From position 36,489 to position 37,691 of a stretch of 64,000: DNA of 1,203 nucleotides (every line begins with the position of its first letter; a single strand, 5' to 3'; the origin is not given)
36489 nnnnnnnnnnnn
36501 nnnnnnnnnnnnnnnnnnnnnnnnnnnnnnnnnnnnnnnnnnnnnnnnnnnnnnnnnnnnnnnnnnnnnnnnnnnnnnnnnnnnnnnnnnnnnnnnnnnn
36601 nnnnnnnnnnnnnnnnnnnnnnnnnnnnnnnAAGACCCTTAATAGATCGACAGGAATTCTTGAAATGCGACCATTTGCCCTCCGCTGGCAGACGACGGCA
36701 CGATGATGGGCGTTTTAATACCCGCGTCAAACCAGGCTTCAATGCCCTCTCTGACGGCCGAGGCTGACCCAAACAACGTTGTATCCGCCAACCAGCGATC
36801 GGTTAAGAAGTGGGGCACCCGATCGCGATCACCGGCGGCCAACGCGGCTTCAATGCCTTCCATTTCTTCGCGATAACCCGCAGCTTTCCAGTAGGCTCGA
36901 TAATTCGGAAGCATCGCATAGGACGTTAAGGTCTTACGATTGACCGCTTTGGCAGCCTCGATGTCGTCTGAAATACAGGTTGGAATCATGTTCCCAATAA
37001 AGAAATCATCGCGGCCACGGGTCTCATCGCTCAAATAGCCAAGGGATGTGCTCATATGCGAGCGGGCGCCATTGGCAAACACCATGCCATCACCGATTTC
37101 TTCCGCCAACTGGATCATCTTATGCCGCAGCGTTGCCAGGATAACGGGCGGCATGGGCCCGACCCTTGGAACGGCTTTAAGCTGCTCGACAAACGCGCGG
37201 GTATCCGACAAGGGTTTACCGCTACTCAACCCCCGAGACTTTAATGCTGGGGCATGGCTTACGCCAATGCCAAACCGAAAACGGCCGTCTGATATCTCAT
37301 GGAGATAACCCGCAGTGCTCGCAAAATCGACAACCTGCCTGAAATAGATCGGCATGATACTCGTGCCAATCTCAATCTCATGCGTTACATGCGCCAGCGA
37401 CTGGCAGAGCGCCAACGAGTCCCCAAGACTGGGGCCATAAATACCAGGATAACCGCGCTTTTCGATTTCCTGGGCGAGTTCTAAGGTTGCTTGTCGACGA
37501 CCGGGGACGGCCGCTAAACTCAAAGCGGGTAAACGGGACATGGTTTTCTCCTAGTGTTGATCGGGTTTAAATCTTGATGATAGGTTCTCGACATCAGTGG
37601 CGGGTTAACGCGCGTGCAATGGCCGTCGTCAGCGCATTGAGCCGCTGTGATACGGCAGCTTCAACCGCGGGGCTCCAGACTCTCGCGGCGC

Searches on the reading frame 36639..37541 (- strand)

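Call 48: search_protein_families(library=ncbifam, proteins=[window:36639-37541:-], max_evalue=1e-10)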
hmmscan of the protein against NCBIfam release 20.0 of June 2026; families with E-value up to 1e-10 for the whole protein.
window:36639-37541:- (300 aa): 7 families
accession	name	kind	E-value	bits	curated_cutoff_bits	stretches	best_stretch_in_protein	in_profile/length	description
TIGR04024.1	F420_NP1902A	hypoth_equivalog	1.9e-26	92.6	345.4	2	15-125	13-126/330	TIGR04024 family LLM class F420-dependent oxidoreductase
TIGR03620.1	F420_MSMEG_4141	subfamily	2.9e-25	89.2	219.8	1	14-226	15-218/280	TIGR03620 family F420-dependent LLM class oxidoreductase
TIGR03564.1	F420_MSMEG_4879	subfamily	5.6e-23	81.9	234.25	0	123-244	131-250/265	TIGR03564 family F420-dependent LLM class oxidoreductase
TIGR03559.1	F420_Rv3520c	subfamily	1.2e-19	70.6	335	0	19-124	15-123/325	LLM class F420-dependent oxidoreductase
TIGR03841.1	F420_Rv3093c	subfamily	3e-19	69.5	213.65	1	129-284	145-298/298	LLM class F420-dependent oxidoreductase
NF002619.0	PRK02271.1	equivalog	2.4e-15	56.6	276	0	46-123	46-123/329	5,10-methylenetetrahydromethanopterin reductase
TIGR03617.1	F420_MSMEG_2256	subfamily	1.8e-13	50.1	278.15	0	23-124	1-104/318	TIGR03617 family F420-dependent LLM class oxidoreductase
